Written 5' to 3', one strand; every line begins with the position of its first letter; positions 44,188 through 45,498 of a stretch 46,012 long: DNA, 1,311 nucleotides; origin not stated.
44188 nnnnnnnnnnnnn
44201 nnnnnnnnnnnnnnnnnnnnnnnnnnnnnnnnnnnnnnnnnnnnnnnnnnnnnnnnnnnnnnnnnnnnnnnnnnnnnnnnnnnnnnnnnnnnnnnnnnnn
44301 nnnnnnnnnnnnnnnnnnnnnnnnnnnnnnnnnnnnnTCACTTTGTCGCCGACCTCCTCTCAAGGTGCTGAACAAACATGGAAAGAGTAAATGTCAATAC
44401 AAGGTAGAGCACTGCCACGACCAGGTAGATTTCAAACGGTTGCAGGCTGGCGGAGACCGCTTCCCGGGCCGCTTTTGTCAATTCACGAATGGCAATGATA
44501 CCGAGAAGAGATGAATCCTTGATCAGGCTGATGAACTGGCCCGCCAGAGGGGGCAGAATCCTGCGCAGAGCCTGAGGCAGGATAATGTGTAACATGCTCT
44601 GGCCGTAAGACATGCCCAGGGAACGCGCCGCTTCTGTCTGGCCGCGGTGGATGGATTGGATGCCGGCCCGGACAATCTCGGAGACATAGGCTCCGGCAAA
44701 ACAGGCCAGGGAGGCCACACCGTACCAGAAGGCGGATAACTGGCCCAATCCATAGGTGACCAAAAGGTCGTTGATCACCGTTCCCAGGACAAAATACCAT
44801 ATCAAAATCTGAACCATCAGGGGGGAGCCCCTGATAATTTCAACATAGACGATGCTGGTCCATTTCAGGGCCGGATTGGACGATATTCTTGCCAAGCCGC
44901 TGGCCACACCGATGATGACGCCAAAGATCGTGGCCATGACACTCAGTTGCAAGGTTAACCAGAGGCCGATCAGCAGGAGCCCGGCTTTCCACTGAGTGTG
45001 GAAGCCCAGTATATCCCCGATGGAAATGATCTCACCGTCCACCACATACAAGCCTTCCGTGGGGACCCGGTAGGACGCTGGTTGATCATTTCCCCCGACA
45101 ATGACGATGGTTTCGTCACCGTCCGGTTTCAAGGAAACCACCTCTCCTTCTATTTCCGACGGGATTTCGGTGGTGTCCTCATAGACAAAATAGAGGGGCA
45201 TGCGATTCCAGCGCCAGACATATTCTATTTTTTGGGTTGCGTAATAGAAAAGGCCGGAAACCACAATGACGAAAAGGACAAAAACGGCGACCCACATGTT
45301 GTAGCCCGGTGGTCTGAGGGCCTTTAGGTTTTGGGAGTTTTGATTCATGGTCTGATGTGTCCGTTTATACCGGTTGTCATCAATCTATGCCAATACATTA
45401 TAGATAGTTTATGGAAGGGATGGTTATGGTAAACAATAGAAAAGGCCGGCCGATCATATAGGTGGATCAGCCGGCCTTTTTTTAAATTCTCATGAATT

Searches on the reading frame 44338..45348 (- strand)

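Call 8: search_protein_families(library=pfam, proteins=[window:44338-45348:-], max_evalue=0.01)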
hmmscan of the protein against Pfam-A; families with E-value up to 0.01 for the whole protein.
window:44338-45348:- (336 aa): 1 family
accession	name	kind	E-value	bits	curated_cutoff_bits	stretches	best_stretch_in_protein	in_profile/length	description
PF00528.27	BPD_transp_1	-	1.3e-22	80.8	26.4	1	143-332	1-181/184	Binding-protein-dependent transport system inner membrane component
